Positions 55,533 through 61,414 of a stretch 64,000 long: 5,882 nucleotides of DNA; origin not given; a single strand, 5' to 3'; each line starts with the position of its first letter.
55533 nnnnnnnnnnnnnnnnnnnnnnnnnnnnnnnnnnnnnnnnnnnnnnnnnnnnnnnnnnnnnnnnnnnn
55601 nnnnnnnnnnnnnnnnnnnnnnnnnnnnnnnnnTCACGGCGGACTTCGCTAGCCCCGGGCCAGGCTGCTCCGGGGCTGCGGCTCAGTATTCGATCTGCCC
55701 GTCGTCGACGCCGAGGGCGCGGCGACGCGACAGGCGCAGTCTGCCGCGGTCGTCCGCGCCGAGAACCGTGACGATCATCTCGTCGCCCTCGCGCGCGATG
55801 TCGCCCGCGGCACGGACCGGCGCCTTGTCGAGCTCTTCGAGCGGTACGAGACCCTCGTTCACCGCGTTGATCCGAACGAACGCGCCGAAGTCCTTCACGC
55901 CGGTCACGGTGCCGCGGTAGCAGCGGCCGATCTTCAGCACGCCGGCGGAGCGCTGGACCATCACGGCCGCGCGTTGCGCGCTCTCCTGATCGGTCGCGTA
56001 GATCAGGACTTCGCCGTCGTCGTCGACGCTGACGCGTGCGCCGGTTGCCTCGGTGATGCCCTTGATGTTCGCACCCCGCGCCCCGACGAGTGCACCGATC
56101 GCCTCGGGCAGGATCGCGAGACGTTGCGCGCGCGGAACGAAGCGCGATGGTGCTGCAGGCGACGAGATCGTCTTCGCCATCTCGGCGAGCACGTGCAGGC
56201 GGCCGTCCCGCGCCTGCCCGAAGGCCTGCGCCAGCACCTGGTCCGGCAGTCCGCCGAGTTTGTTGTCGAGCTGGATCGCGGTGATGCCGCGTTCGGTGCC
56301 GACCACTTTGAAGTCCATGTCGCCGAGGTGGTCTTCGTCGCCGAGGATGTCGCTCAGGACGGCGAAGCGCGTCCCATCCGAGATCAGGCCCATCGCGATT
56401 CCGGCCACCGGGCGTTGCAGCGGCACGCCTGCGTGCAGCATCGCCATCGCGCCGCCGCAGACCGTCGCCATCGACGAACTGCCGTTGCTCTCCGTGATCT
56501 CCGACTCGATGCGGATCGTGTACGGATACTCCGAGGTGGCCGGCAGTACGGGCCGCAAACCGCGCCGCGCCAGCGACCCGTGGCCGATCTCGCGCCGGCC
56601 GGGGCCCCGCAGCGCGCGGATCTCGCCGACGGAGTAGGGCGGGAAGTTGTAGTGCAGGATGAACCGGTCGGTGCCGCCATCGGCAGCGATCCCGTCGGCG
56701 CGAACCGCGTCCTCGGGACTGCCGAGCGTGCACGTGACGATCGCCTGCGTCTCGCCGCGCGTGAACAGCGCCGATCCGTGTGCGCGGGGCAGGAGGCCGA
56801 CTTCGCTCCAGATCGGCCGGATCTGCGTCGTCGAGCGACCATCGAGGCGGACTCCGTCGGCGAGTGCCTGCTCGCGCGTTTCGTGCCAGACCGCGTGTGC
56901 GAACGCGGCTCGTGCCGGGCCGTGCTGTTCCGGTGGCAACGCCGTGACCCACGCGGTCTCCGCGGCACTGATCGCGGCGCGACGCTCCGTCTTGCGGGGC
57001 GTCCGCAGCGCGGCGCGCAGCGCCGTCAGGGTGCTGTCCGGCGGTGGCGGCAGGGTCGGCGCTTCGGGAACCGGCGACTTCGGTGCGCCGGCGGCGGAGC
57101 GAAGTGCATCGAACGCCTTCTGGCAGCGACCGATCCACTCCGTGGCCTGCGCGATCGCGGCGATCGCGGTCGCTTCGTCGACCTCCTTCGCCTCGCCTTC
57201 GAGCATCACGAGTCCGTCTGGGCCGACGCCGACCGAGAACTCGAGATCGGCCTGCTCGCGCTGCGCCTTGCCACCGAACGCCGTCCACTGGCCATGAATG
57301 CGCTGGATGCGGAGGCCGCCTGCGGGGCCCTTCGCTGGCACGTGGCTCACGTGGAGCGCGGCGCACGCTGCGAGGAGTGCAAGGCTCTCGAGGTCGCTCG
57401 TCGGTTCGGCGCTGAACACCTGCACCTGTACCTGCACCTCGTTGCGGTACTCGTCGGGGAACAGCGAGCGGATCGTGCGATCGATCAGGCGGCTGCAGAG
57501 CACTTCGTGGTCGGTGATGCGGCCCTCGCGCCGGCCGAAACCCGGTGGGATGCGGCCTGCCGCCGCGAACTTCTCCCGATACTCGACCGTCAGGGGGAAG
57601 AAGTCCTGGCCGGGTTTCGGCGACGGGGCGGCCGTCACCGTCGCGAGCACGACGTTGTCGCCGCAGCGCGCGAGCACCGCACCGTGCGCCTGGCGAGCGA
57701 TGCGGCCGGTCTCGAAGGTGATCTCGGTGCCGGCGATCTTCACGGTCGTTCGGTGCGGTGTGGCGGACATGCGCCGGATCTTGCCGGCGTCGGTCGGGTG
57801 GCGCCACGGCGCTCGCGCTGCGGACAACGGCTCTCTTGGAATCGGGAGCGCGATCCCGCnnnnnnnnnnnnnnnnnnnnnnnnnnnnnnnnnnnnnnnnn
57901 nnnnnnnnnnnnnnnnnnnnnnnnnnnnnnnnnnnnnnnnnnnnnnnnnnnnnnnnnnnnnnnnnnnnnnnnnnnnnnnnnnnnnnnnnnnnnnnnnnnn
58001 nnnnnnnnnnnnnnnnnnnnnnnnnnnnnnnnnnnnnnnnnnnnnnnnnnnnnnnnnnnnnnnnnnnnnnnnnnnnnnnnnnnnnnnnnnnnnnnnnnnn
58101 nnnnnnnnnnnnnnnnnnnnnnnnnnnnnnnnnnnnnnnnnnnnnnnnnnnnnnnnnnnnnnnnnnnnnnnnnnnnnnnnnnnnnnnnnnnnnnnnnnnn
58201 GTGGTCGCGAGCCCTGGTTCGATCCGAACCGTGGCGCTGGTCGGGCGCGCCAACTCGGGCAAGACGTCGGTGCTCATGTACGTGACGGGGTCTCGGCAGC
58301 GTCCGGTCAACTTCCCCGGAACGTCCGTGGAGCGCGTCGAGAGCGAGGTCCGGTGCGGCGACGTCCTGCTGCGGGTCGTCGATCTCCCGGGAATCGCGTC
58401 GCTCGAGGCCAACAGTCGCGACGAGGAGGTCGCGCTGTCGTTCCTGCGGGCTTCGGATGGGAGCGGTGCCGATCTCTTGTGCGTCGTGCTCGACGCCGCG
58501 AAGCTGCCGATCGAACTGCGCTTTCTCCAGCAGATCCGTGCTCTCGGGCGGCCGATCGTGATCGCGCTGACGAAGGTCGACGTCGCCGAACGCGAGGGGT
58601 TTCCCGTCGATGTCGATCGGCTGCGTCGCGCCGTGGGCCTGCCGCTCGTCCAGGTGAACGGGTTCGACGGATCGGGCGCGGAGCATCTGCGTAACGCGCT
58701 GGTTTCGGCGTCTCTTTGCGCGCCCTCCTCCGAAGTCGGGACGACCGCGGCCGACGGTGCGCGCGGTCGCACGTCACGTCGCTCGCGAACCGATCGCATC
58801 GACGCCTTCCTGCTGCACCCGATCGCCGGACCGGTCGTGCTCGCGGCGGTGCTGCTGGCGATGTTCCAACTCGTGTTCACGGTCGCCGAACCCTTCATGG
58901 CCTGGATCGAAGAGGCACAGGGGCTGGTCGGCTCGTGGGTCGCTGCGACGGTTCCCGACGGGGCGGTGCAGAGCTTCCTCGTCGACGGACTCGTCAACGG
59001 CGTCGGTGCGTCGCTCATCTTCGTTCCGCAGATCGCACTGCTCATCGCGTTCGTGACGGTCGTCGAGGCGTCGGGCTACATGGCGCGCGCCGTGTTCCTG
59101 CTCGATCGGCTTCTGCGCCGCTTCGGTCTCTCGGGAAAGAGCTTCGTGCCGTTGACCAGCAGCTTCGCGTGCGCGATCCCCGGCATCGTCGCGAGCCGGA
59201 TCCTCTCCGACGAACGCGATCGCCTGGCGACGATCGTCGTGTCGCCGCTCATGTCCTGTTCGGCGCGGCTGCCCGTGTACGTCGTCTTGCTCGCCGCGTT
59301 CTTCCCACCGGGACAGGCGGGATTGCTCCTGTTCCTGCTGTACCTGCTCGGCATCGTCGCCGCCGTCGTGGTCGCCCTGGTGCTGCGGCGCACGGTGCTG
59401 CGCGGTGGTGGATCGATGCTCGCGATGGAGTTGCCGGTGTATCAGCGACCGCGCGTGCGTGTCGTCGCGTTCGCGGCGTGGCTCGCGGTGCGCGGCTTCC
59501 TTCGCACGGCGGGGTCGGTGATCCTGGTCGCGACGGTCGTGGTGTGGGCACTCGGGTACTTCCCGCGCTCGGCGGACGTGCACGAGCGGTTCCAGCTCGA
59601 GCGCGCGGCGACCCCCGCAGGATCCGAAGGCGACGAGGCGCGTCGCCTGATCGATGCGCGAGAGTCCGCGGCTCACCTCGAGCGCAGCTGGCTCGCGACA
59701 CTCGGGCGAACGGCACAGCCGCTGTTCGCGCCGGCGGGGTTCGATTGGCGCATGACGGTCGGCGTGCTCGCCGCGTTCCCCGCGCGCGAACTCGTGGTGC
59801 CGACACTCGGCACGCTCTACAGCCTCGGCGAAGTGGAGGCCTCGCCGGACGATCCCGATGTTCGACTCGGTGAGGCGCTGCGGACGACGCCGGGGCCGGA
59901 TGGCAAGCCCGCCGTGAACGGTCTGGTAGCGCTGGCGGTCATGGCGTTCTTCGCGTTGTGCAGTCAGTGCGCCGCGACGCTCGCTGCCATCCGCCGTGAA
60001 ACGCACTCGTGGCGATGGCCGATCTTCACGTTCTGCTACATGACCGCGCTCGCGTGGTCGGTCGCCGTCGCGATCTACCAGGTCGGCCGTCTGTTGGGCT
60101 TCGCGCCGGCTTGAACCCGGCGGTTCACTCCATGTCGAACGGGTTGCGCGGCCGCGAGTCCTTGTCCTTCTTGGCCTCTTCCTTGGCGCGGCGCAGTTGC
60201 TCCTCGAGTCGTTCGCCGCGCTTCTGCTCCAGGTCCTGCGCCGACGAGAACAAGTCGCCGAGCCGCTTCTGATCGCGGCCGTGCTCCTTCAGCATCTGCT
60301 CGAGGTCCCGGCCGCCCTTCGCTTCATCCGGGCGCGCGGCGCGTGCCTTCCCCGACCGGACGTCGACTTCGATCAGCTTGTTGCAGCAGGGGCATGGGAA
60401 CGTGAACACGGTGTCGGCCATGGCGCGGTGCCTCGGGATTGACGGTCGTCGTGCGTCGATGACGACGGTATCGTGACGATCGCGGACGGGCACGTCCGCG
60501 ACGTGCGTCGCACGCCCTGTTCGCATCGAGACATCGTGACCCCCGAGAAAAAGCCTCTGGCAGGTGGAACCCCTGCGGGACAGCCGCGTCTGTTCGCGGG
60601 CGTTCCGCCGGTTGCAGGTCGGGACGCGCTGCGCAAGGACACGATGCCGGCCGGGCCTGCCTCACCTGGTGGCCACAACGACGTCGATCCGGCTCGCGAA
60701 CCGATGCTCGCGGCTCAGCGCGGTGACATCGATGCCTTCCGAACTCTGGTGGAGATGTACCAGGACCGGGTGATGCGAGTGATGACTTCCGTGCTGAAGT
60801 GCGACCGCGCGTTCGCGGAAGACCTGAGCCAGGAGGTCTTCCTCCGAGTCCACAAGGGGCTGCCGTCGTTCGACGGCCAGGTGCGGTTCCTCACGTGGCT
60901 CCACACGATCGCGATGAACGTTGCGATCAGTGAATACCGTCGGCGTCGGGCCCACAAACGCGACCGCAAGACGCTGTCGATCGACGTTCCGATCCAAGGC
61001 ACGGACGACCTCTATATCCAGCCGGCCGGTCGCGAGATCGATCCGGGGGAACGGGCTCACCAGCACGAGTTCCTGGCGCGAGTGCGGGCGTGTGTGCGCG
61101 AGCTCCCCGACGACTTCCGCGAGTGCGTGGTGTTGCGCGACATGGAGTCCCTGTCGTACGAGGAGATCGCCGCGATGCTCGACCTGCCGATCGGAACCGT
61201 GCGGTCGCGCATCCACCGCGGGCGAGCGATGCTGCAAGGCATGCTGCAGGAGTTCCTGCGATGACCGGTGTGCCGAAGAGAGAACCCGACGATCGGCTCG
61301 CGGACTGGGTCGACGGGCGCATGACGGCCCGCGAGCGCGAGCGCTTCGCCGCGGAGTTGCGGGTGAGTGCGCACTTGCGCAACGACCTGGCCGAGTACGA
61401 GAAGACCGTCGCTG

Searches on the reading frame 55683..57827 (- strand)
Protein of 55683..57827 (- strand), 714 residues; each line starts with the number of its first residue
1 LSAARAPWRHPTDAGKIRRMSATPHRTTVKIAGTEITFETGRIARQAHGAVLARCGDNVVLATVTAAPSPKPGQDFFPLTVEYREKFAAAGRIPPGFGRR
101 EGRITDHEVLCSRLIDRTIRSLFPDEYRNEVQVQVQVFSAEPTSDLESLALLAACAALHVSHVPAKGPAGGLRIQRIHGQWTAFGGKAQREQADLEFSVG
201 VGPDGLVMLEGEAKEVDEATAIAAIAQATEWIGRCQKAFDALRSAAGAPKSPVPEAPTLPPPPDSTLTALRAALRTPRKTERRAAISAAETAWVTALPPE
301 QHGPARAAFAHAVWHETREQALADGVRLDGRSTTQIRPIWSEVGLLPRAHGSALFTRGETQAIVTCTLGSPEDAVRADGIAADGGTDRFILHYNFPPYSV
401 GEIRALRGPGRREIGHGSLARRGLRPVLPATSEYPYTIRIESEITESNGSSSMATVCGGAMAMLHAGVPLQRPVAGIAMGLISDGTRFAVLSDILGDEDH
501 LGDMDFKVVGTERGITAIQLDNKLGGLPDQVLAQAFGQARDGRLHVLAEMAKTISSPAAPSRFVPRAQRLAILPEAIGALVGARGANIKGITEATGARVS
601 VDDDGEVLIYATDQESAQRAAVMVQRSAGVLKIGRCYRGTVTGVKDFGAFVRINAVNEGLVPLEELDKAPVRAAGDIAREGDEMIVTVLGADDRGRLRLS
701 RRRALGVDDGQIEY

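Call 37: search_protein_families(library=pfam, proteins=[window:55683-57827:-], max_evalue=0.001)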
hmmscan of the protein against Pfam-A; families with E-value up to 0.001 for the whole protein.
window:55683-57827:- (714 aa): 5 families
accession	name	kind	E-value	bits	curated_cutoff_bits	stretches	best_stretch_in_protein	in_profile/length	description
PF01138.27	RNase_PH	-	1.2e-55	187.9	25.5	2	35-164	4-130/130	3' exoribonuclease family, domain 1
PF00575.29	S1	-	2.6e-10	40.9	22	1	632-702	3-74/74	S1 RNA binding domain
PF00013.35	KH_1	-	1.3e-08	34.9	21.5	1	569-625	3-65/66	KH domain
PF03725.20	RNase_PH_C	-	1.1e-06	28.9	20.8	1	473-541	2-66/67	3' exoribonuclease family, domain 2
PF22675.2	KH-I_KHDC4-BBP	-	0.00053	20.2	30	0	577-625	8-57/76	KHDC4/BBP-like, KH-domain type I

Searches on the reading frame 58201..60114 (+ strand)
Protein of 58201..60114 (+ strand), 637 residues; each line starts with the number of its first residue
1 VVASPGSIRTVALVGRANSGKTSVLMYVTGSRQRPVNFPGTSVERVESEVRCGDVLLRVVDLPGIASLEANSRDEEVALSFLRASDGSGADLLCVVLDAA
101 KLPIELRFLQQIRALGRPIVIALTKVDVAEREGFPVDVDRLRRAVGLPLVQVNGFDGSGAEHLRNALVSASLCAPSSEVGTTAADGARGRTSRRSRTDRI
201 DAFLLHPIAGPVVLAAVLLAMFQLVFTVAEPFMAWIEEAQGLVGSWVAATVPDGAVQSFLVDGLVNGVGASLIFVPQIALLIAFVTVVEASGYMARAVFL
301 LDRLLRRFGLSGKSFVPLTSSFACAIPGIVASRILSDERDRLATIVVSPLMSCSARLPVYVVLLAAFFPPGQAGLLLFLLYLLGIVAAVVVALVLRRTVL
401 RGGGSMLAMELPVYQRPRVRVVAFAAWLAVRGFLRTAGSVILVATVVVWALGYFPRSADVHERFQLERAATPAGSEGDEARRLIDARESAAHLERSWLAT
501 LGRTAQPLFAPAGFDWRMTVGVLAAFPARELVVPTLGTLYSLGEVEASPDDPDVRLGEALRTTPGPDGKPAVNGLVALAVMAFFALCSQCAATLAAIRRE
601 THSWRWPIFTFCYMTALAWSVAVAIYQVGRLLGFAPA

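Call 37: search_protein_families(library=pfam, proteins=[window:58201-60114:+], max_evalue=0.001)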
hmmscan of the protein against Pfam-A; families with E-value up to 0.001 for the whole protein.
window:58201-60114:+ (637 aa): 4 families
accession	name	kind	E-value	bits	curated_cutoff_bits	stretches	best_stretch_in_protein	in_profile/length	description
PF02421.24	FeoB_N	-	4.8e-34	117.6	27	1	10-166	2-155/156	Ferrous iron transport protein B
PF07670.19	Gate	-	2.2e-33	115.3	29.6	2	273-366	3-103/104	Nucleoside recognition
PF07664.17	FeoB_C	-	1.1e-15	57.5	26.6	1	377-427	1-52/54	Ferrous iron transport protein B C terminus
PF01926.29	MMR_HSR1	-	9.6e-14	51.9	21.9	1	10-125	1-113/113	50S ribosome-binding GTPase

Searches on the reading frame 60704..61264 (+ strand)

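Call 37: search_protein_families(library=pfam, proteins=[window:60704-61264:+], max_evalue=0.001)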
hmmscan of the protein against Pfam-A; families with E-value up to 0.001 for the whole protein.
window:60704-61264:+ (186 aa): 6 families
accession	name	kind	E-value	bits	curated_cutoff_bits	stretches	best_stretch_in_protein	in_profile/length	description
PF04542.20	Sigma70_r2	-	5.9e-17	61.7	24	1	15-82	1-69/71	Sigma-70 region 2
PF08281.18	Sigma70_r4_2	-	1.1e-16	60.6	25.7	1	126-177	3-54/54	Sigma-70, region 4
PF04545.22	Sigma70_r4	-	8e-12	44.9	24.1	1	132-177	3-48/50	Sigma-70, region 4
PF07638.17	Sigma70_ECF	-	5.5e-08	33.4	21.1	1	4-179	11-181/185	ECF sigma factor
PF25787.1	HTH_SB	-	0.00011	22.4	43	1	132-170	5-43/53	Sleeping Beauty transposase HTH domain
PF12645.13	HTH_16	-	0.00017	22.1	22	1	2-57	5-65/65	Helix-turn-helix domain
